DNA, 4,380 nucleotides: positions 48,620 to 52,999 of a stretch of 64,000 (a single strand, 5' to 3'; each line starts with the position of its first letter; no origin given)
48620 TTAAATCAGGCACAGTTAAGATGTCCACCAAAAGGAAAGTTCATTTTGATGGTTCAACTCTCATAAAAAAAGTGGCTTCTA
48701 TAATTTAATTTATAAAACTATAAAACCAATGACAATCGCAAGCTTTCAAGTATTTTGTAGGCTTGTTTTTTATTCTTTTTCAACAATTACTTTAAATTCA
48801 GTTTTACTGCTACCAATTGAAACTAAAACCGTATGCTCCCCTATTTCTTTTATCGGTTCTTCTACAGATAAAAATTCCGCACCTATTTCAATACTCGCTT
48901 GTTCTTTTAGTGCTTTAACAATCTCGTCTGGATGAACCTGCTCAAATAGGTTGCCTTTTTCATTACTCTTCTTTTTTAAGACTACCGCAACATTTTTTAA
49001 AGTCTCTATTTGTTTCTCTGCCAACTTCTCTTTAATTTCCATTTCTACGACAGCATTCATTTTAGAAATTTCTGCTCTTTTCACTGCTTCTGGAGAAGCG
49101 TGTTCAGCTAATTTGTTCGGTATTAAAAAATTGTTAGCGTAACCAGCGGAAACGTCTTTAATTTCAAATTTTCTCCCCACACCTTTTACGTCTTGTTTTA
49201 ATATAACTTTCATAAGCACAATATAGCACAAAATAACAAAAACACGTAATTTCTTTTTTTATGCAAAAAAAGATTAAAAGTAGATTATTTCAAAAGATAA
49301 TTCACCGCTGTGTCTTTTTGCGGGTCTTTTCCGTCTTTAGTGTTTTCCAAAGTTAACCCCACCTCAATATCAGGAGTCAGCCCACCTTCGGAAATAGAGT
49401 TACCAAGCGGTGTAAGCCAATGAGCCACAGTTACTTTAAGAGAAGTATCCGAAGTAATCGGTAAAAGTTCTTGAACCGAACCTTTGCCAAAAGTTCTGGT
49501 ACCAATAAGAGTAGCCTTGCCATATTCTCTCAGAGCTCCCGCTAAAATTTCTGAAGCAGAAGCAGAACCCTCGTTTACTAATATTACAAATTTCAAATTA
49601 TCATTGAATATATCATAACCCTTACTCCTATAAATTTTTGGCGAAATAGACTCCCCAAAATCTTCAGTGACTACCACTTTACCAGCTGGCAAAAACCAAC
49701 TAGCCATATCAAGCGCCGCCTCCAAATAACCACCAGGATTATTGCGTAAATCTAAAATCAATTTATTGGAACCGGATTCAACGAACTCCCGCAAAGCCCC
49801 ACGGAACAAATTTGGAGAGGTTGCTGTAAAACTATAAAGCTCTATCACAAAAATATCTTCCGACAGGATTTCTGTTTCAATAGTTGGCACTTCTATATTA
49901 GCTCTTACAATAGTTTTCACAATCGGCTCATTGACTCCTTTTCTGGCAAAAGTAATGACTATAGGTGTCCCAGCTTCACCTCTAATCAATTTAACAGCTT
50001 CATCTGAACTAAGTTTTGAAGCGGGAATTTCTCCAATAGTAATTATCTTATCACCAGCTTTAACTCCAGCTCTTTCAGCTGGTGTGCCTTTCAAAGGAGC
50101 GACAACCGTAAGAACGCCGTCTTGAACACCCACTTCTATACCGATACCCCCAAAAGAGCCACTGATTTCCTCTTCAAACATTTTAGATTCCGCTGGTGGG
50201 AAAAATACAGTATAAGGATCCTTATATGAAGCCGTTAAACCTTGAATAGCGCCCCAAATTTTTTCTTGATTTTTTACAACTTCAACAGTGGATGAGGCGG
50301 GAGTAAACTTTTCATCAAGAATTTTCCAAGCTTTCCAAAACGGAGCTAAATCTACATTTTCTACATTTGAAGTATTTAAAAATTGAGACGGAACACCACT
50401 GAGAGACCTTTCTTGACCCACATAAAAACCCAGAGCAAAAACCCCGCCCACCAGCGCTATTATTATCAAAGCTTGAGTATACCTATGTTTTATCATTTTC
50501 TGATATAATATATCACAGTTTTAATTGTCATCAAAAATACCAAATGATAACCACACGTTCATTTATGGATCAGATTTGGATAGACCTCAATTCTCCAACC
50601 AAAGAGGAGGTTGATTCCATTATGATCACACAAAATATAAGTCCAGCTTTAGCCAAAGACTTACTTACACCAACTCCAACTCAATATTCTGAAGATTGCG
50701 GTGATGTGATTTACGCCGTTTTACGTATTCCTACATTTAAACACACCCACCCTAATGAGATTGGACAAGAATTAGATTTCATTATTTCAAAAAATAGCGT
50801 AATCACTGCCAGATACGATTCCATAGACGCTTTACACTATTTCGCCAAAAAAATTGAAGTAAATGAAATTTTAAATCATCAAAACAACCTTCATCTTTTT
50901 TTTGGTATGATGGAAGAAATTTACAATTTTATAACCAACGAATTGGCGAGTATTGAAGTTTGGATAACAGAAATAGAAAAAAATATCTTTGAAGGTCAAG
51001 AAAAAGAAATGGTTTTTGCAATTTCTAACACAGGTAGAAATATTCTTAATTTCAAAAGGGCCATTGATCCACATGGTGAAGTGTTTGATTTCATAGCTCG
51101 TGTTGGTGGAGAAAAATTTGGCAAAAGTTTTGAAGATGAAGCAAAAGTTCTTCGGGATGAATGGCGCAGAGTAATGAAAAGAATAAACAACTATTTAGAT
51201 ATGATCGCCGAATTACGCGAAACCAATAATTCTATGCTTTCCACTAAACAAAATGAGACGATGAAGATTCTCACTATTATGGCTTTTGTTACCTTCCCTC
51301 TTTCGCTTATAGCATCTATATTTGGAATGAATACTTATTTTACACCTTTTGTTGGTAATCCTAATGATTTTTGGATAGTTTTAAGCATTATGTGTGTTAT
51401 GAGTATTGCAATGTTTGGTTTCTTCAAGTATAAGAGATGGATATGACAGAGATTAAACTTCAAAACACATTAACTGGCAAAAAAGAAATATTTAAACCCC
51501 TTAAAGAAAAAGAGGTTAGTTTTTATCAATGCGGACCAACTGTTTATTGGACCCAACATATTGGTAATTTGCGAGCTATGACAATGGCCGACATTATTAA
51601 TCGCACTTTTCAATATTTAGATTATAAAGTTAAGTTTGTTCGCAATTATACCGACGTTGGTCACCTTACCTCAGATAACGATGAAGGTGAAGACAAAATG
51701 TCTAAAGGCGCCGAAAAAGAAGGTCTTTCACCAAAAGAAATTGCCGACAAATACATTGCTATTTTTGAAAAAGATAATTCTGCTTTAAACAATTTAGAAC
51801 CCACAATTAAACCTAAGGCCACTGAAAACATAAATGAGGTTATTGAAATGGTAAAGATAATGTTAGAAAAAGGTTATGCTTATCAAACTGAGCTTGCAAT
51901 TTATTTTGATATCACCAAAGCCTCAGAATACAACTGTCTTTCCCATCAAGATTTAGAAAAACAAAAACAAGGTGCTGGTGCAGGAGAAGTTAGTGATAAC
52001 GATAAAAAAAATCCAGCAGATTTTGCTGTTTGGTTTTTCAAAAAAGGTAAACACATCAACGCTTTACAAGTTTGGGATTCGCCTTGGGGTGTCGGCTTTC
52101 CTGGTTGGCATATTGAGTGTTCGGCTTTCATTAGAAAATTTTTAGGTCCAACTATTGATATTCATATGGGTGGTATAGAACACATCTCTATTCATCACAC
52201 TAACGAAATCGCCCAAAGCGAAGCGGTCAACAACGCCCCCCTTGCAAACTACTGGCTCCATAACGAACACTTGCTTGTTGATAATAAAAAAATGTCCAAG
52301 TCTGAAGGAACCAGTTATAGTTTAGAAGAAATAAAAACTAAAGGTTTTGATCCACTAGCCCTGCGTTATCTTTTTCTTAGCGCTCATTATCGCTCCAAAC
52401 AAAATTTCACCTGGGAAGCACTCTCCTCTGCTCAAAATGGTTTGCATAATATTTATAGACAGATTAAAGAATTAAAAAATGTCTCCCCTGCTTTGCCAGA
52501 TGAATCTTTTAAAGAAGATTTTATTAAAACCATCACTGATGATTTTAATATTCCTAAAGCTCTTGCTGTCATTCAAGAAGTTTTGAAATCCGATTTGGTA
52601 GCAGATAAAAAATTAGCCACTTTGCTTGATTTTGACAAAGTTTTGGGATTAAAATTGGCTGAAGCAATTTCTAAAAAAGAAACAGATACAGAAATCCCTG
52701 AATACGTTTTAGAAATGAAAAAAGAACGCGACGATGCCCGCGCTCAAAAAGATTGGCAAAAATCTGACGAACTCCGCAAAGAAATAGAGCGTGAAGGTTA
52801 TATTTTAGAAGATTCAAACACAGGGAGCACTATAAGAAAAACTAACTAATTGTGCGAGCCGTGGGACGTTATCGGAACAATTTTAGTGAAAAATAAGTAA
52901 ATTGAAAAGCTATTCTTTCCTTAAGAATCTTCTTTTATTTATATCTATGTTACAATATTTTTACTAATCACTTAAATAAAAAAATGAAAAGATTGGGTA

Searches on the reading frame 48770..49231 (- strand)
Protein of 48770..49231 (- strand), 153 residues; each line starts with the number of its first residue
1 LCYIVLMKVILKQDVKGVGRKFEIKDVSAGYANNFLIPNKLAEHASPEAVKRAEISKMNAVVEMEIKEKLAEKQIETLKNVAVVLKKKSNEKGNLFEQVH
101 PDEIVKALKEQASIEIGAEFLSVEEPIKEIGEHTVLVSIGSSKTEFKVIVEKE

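Call 62: search_protein_families(library=pfam, proteins=[window:48770-49231:-], max_evalue=0.0001)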
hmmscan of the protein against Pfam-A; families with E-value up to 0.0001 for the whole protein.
window:48770-49231:- (153 aa): 2 families
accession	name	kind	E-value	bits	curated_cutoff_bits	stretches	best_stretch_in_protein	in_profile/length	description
PF01281.25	Ribosomal_L9_N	-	3.3e-21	75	20.7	1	7-52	1-46/47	Ribosomal protein L9, N-terminal domain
PF03948.19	Ribosomal_L9_C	-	4.1e-13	50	23.2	1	71-151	3-85/86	Ribosomal protein L9, C-terminal domain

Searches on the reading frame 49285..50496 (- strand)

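Call 63: search_protein_families(library=pfam, proteins=[window:49285-50496:-], max_evalue=0.0001)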
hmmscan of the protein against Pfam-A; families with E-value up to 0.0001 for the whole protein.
window:49285-50496:- (403 aa): 4 families
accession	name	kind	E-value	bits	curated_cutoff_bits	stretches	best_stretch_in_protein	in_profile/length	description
PF03572.23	Peptidase_S41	-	2e-45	154.8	24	1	215-379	2-165/165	Peptidase family S41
PF17820.7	PDZ_6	-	8.1e-10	38.7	27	1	131-185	2-54/54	PDZ domain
PF13180.12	PDZ_2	-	9.2e-09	35.9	27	1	116-189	1-73/80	PDZ domain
PF00595.29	PDZ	-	7.2e-08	33.1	23.2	1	116-176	10-74/81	PDZ domain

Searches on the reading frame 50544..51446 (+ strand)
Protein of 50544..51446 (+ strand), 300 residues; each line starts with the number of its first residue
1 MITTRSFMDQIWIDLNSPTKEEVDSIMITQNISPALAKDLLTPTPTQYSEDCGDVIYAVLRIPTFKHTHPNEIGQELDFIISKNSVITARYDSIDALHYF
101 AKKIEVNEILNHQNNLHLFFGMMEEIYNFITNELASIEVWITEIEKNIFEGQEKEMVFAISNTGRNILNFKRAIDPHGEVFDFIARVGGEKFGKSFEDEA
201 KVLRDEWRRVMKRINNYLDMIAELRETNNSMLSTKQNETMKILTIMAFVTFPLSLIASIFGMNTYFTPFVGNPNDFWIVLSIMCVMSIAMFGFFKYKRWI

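Call 63: search_protein_families(library=pfam, proteins=[window:50544-51446:+], max_evalue=0.0001)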
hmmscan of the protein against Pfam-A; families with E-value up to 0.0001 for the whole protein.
window:50544-51446:+ (300 aa): 1 family
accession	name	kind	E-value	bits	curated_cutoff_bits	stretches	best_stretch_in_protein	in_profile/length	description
PF01544.23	CorA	-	2.5e-45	155.5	27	1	11-295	5-291/292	CorA-like Mg2+ transporter protein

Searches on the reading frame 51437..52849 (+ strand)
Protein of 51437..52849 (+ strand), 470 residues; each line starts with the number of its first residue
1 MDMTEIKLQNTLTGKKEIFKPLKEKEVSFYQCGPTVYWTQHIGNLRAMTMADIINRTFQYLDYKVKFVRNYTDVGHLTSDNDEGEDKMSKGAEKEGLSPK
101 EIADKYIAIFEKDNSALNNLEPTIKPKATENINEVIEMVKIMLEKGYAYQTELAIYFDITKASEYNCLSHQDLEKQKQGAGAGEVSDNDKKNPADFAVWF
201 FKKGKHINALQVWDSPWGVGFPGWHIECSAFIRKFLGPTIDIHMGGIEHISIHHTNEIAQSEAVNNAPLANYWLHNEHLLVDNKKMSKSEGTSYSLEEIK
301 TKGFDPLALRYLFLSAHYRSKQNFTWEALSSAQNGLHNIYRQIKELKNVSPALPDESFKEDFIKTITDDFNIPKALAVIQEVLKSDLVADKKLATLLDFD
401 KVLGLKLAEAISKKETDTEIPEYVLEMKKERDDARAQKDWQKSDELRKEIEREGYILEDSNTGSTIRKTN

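Call 63: search_protein_families(library=pfam, proteins=[window:51437-52849:+], max_evalue=0.0001)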
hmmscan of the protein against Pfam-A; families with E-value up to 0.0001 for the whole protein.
window:51437-52849:+ (470 aa): 3 families
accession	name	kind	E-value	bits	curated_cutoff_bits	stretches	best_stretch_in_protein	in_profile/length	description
PF01406.26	tRNA-synt_1e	-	1.3e-90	304.3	27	1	19-333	2-300/301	tRNA synthetases class I (C) catalytic domain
PF09334.17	tRNA-synt_1g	-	4.5e-14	52.5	20.1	2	40-162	14-127/391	tRNA synthetases class I (M)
PF01921.24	tRNA-synt_1f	-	1.9e-05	24.2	27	0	249-343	244-339/360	tRNA synthetases class I (K)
